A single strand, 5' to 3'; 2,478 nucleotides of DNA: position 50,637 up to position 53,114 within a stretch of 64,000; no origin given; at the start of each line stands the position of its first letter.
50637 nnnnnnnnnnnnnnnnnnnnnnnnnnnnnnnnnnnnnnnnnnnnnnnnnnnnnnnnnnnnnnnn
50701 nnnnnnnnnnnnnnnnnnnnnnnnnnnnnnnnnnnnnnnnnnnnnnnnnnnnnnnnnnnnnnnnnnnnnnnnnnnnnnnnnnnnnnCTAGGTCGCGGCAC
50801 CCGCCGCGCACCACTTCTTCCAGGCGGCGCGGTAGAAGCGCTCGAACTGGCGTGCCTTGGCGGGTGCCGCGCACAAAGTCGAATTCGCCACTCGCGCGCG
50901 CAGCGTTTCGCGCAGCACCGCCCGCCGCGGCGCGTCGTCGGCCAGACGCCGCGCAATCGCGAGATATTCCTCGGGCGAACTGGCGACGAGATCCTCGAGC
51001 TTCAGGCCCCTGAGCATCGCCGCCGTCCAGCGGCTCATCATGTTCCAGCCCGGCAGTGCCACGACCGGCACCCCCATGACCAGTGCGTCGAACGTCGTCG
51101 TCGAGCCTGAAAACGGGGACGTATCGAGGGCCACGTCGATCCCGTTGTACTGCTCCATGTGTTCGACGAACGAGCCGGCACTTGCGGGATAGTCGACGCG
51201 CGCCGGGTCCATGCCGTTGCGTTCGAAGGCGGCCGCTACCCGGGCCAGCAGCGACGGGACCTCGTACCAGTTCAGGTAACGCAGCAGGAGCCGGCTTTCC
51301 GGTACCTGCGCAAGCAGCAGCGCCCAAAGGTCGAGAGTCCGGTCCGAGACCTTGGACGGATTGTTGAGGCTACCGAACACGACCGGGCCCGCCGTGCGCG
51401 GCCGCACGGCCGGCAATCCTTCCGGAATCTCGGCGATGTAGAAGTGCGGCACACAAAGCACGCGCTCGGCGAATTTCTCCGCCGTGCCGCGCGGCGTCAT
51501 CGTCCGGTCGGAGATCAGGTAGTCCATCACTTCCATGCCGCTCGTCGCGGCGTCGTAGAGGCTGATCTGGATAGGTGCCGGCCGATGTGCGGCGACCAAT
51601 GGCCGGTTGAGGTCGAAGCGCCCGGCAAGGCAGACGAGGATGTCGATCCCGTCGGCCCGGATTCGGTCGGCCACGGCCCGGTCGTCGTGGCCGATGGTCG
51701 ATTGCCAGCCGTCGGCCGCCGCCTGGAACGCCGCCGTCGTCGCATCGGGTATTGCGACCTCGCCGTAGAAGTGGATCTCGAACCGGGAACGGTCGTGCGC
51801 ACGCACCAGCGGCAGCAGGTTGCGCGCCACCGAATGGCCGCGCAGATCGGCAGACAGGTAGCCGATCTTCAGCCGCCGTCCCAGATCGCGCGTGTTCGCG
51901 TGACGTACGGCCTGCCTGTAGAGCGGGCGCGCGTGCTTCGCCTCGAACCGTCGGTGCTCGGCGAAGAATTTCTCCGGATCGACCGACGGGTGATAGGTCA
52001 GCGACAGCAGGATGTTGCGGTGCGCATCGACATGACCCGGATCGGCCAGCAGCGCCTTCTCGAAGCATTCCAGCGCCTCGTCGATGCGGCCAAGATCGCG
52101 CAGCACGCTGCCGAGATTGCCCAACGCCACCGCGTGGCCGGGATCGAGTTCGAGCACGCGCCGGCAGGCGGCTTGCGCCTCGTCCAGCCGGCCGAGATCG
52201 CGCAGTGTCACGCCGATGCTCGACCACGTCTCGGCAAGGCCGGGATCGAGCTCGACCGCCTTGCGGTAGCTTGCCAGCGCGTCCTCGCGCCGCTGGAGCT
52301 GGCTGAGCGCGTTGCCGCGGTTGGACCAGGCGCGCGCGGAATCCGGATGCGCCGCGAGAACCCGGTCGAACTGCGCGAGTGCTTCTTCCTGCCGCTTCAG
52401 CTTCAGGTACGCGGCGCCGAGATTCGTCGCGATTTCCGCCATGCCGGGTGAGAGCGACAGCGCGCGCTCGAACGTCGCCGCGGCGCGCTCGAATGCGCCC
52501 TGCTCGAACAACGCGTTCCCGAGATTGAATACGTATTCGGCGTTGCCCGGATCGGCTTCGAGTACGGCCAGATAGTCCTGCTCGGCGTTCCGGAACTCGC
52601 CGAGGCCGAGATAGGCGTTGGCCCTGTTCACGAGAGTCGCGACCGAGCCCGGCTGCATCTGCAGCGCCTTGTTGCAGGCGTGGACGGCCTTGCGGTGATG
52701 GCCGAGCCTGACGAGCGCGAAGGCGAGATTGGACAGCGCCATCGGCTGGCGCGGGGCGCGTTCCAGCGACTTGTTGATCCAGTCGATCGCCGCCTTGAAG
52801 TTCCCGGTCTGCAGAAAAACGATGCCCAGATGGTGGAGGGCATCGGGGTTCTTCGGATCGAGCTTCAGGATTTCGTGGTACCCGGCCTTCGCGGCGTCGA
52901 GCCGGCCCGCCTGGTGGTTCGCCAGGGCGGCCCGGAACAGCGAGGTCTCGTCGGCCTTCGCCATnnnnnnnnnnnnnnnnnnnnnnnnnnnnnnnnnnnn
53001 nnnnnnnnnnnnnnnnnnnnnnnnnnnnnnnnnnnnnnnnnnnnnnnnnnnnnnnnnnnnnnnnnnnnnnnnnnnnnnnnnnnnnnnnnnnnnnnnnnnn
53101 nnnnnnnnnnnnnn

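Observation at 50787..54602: A TPR-O-GlcNAc-transferase-like gene and a TPR-SAM-methyltransferase occupy the leuS-holA junction where lptE normally sits.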

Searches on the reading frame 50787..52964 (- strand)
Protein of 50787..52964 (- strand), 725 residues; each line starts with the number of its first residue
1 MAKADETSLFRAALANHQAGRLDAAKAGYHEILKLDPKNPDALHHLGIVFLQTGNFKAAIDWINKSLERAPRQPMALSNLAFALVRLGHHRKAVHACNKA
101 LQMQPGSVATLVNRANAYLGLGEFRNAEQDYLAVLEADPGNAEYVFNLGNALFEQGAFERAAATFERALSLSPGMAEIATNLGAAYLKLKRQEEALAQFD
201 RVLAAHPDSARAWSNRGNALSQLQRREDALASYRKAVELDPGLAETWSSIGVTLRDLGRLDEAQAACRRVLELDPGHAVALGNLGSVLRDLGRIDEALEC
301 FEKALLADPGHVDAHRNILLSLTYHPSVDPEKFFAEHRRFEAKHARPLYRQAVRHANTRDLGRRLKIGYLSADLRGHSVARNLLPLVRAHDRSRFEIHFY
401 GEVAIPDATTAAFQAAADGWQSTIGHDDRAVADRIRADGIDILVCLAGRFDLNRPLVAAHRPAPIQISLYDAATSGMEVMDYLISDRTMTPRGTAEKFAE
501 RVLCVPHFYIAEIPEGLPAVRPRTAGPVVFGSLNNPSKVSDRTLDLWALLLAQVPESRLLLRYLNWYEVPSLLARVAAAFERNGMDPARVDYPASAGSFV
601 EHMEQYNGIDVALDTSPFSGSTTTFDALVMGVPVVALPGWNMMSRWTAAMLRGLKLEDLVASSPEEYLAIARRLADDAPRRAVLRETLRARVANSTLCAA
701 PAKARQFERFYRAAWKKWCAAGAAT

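Call 3: search_protein_families(library=pfam, proteins=[window:50787-52964:-], max_evalue=0.01)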
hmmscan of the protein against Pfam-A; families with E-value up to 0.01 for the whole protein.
window:50787-52964:- (725 aa): 34 families (the best 25 are shown)
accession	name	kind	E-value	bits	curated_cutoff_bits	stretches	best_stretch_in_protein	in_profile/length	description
PF00515.34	TPR_1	-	2.4e-67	220.6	27.8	8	210-241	1-32/34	Tetratricopeptide repeat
PF07719.23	TPR_2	-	9.3e-61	197.4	27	8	210-242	1-33/34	Tetratricopeptide repeat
PF13181.12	TPR_8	-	4.5e-53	173.4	25.7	5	280-310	3-33/34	Tetratricopeptide repeat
PF13431.12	TPR_17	-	1.9e-45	149.8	24.4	4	267-299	2-34/34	Tetratricopeptide repeat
PF13844.12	Glyco_transf_41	-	3.4e-42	144.9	25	2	343-510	58-230/543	Glycosyl transferase family 41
PF13414.12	TPR_11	-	8.4e-41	137.8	26.8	6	149-189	1-41/42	TPR repeat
PF13432.12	TPR_16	-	7.3e-40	135.4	32.7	5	114-175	3-64/65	Tetratricopeptide repeat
PF14559.12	TPR_19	-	1.1e-37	128.6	25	4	152-214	1-63/68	Tetratricopeptide repeat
PF13424.12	TPR_12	-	2.3e-32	111.5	30.1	6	243-305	2-72/77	Tetratricopeptide repeat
PF13428.12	TPR_14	-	1.3e-30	103.2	23.5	5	181-217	6-42/44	Tetratricopeptide repeat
PF13174.12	TPR_6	-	8.8e-23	79.8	26.3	0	181-209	5-33/33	Tetratricopeptide repeat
PF13374.12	TPR_10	-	9.4e-22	76.8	27.5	1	278-305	2-29/42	Tetratricopeptide repeat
PF13371.12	TPR_9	-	8.5e-21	74.2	35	3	182-241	1-60/73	Tetratricopeptide repeat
PF13176.12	TPR_7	-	9.7e-21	72.5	27.9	1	280-311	1-34/36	Tetratricopeptide repeat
PF12895.13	ANAPC3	-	4.8e-19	68.8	27.2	2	126-201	7-81/82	Anaphase-promoting complex, cyclosome, subunit 3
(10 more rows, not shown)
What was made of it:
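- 50790..52004 (-): GT41 catalytic domain (aa about 321-725) of the 725-aa TPR-GT41 protein. Pfam PF13844 E=3e-42 (call 3).
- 52005..52964 (-): TPR superhelix (aa about 1-320, roughly 9 repeats) of the GT41 protein. The start codon is at 52962-52964. TPR_1 E=2e-67 with 8 stretches (call 3).
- Checked: On the minus strand, a 725-aa ORF at 50787-52964 carries 8 TPR_1 stretches and matches Glyco_transf_41 at E=3e-42, 145 bits against a cut-off of 25 (call 3).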

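Call 4: search_protein_families(library=ncbifam, proteins=[window:50787-52964:-], max_evalue=0.01)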
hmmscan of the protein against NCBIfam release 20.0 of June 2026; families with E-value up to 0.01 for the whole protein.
window:50787-52964:- (725 aa): 34 families (the best 25 are shown)
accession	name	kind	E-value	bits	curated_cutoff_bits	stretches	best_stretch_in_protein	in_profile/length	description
NF040959.1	MamA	equivalog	1.1e-39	136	200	3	122-274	51-203/204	magnetosome protein MamA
TIGR02917.1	PEP_TPR_lipo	equivalog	5.5e-35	120.5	312.2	1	4-317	225-538/899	XrtA/PEP-CTERM system TPR-repeat protein PrsT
TIGR02521.1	type_IV_pilW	equivalog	1.2e-30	106.8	154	3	175-318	30-175/234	type IV pilus biogenesis/stability protein PilW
NF033762.1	social_mot_Tgl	equivalog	2.1e-27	96.1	225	2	45-229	36-223/252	social motility TPR repeat lipoprotein Tgl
NF033920.0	C39_PA2778_fam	equivalog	9e-26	90.8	150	3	2-105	152-255/255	PA2778 family cysteine peptidase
TIGR02552.1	LcrH_SycD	equivalog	6e-25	87.5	104.8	3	99-211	9-121/136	SycD/LcrH family type III secretion system chaperone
NF008391.2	PRK11189.1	equivalog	8.1e-23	81.3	250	3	20-102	79-161/297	lipoprotein NlpI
TIGR03939.1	PGA_TPR_OMP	equivalog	6.4e-20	71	366.65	2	44-224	23-202/800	poly-beta-1,6 N-acetyl-D-glucosamine export porin PgaA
NF033758.1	gliding_GltE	equivalog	2.5e-19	69.6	225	3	93-191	241-339/411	adventurous gliding motility TPR repeat lipoprotein GltE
NF047507.1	TPR_BatC_Lepto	exception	2.7e-18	66.2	175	1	146-213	62-133/214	TPR repeat-containing protein BatC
TIGR00990.1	3a0801s09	subfamily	8.7e-17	61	757.25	2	42-131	129-217/615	mitochondrial import receptor subunit TOM70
NF002725.1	PRK02603.1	equivalog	3.9e-16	59.5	143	1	9-93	38-125/173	photosystem I assembly protein Ycf3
NF052415.1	T3SS_chap_SctY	equivalog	1.4e-15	57.7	70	2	148-238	12-105/106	type III secretion apparatus assembly chaperone SctY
NF008520.0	PRK11447.1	equivalog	2.8e-14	51.9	858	1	18-101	615-698/1157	cellulose synthase complex outer membrane protein BcsC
NF008757.0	PRK11788.1-5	equivalog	1.1e-13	51.1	363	2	17-141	118-247/388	lipopolysaccharide assembly protein LapB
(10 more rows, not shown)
